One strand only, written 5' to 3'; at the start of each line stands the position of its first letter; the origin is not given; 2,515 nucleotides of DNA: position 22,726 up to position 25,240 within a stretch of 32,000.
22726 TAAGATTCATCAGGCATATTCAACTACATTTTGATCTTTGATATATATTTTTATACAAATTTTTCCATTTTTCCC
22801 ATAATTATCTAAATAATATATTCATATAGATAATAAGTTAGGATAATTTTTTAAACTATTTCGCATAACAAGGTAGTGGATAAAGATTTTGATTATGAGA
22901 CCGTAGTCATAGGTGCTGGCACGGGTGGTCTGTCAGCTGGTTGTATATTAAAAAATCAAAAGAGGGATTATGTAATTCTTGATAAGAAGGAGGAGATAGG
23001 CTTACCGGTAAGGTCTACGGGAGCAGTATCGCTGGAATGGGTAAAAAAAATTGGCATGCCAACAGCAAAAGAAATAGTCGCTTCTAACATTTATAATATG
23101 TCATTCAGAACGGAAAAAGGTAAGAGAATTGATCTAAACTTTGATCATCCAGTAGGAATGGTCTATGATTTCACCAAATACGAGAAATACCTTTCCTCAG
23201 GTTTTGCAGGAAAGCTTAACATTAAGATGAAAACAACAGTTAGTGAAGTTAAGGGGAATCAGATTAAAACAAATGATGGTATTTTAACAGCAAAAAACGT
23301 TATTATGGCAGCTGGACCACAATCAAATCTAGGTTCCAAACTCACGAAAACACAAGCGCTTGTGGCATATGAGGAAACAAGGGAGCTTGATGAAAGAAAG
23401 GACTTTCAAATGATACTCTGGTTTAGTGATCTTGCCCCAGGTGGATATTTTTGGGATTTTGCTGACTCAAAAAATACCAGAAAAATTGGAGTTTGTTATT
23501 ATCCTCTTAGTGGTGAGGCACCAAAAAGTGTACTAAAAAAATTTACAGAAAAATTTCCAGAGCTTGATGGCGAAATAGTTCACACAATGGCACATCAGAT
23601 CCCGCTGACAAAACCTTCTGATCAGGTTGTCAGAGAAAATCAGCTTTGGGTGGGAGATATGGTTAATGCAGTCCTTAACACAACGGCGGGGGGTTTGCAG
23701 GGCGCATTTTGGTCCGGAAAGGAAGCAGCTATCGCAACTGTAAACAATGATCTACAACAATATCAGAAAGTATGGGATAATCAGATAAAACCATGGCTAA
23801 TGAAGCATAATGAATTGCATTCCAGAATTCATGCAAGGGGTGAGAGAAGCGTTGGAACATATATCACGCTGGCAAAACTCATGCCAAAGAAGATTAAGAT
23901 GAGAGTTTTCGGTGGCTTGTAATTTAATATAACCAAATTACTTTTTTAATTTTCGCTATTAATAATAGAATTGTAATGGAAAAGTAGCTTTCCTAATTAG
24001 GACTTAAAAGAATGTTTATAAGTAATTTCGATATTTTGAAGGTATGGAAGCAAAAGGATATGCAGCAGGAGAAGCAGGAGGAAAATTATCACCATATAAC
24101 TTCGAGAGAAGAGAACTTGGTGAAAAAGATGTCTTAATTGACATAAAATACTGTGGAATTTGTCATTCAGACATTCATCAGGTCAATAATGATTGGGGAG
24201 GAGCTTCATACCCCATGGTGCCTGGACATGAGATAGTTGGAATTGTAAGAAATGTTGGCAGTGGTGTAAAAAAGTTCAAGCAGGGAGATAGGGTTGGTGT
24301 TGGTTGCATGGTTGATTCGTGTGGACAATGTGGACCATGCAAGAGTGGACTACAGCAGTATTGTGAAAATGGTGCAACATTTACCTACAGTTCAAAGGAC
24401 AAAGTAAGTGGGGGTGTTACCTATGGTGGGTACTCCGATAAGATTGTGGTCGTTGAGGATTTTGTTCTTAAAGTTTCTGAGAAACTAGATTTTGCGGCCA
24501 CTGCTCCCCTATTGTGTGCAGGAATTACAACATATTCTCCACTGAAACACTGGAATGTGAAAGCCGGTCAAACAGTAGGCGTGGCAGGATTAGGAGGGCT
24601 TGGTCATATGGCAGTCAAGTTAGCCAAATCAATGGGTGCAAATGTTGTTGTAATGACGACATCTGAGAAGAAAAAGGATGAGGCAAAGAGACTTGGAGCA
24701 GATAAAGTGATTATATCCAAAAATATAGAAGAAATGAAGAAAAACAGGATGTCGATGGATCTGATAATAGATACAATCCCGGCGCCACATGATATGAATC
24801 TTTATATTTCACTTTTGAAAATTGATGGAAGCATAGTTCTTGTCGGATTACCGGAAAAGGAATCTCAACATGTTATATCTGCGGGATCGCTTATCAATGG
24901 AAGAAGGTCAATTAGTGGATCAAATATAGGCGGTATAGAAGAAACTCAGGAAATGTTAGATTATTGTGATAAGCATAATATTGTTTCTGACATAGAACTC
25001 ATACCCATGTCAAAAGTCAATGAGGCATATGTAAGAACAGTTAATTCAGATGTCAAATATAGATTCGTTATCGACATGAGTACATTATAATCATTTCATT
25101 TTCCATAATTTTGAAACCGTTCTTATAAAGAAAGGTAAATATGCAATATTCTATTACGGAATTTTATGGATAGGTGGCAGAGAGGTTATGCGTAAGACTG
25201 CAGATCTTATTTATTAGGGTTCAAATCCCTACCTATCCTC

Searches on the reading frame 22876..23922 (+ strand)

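Call 79: search_protein_families(library=pfam, proteins=[window:22876-23922:+], max_evalue=0.00001)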
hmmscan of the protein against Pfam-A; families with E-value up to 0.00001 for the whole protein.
window:22876-23922:+ (348 aa): 1 family
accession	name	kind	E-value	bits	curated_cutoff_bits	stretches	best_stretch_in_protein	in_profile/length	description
PF13738.12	Pyr_redox_3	-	1.4e-08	34.8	30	1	10-147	1-133/305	Pyridine nucleotide-disulphide oxidoreductase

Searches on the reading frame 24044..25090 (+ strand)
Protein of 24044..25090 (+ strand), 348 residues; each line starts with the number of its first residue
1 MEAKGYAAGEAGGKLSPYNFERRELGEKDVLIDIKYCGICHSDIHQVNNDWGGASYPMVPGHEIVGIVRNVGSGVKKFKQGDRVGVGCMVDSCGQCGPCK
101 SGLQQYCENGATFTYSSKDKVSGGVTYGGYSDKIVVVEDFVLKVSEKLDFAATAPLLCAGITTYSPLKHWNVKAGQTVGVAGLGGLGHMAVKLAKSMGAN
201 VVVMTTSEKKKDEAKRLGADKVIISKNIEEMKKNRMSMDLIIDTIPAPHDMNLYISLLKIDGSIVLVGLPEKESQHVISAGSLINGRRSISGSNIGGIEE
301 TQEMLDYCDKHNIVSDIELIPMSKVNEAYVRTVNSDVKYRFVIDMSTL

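Call 16: find_encoding_contigs(protein=window:24044-25090:+, flank=10000, max_places=10)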
Protein window:24044-25090:+ (348 aa): 24 contigs read that carry it; 10 places shown.
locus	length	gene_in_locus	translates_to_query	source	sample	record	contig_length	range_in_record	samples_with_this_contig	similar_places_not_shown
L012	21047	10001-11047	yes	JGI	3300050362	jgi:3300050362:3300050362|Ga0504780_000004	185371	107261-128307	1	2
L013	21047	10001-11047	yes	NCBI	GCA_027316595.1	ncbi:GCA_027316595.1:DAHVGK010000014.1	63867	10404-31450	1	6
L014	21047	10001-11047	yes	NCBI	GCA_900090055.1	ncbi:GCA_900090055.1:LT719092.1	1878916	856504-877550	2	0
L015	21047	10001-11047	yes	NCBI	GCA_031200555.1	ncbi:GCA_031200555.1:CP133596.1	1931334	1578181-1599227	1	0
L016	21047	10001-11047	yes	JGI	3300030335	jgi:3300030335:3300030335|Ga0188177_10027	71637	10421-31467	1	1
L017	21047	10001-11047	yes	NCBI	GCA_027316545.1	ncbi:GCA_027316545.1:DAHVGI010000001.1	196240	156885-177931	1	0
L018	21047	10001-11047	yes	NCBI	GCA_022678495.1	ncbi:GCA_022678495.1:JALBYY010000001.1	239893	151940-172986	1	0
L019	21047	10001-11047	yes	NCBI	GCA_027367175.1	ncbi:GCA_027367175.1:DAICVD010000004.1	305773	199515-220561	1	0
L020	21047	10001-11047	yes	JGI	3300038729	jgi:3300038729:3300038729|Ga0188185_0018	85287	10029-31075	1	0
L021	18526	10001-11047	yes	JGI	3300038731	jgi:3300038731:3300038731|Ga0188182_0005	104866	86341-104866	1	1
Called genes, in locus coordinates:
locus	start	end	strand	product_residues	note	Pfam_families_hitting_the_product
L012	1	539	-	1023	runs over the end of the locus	PF03176:MMPL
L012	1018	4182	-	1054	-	-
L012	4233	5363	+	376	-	PF01896:DNA_primase_S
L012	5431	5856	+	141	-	PF02915:Rubrerythrin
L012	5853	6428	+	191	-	PF12007:DUF3501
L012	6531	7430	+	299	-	PF00005:ABC_tran, PF13304:AAA_21 (weak)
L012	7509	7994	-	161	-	PF04008:Adenosine_kin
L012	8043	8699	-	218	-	-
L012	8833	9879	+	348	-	PF13738:Pyr_redox_3, PF22578:GGR_cat (faint)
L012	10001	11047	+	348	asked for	PF08240:ADH_N, PF02826:2-Hacid_dh_C (weak), PF01262:AlaDh_PNT_C (weak), PF16912:Glu_dehyd_C (weak), PF00107:ADH_zinc_N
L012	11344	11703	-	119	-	-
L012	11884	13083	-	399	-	PF07690:MFS_1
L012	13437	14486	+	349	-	PF13439:Glyco_transf_4, PF00534:Glycos_transf_1, PF13692:Glyco_trans_1_4, PF20706:GT4-conflict (weak)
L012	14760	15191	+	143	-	PF01814:Hemerythrin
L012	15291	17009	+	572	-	PF01642:MM_CoA_mutase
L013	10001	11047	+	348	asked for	PF08240:ADH_N, PF02826:2-Hacid_dh_C (weak), PF01262:AlaDh_PNT_C (weak), PF16912:Glu_dehyd_C (weak), PF00107:ADH_zinc_N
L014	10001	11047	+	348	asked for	PF08240:ADH_N, PF02826:2-Hacid_dh_C (weak), PF01262:AlaDh_PNT_C (weak), PF16912:Glu_dehyd_C (weak), PF00107:ADH_zinc_N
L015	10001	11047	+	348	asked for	PF08240:ADH_N, PF02826:2-Hacid_dh_C (weak), PF01262:AlaDh_PNT_C (weak), PF16912:Glu_dehyd_C (weak), PF00107:ADH_zinc_N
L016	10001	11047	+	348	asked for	PF08240:ADH_N, PF02826:2-Hacid_dh_C (weak), PF01262:AlaDh_PNT_C (weak), PF16912:Glu_dehyd_C (weak), PF00107:ADH_zinc_N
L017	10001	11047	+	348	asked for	PF08240:ADH_N, PF02826:2-Hacid_dh_C (weak), PF01262:AlaDh_PNT_C (weak), PF16912:Glu_dehyd_C (weak), PF00107:ADH_zinc_N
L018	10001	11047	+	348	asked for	PF08240:ADH_N, PF02826:2-Hacid_dh_C (weak), PF01262:AlaDh_PNT_C (weak), PF16912:Glu_dehyd_C (weak), PF00107:ADH_zinc_N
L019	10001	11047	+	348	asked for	PF08240:ADH_N, PF02826:2-Hacid_dh_C (weak), PF01262:AlaDh_PNT_C (weak), PF16912:Glu_dehyd_C (weak), PF00107:ADH_zinc_N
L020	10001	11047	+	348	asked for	PF08240:ADH_N, PF02826:2-Hacid_dh_C (weak), PF01262:AlaDh_PNT_C (weak), PF16912:Glu_dehyd_C (weak), PF00107:ADH_zinc_N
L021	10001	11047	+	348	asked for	PF08240:ADH_N, PF02826:2-Hacid_dh_C (weak), PF01262:AlaDh_PNT_C (weak), PF16912:Glu_dehyd_C (weak), PF00107:ADH_zinc_N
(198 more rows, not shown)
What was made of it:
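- Seven of ten sampled homologous loci are empty at the site (call 16).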
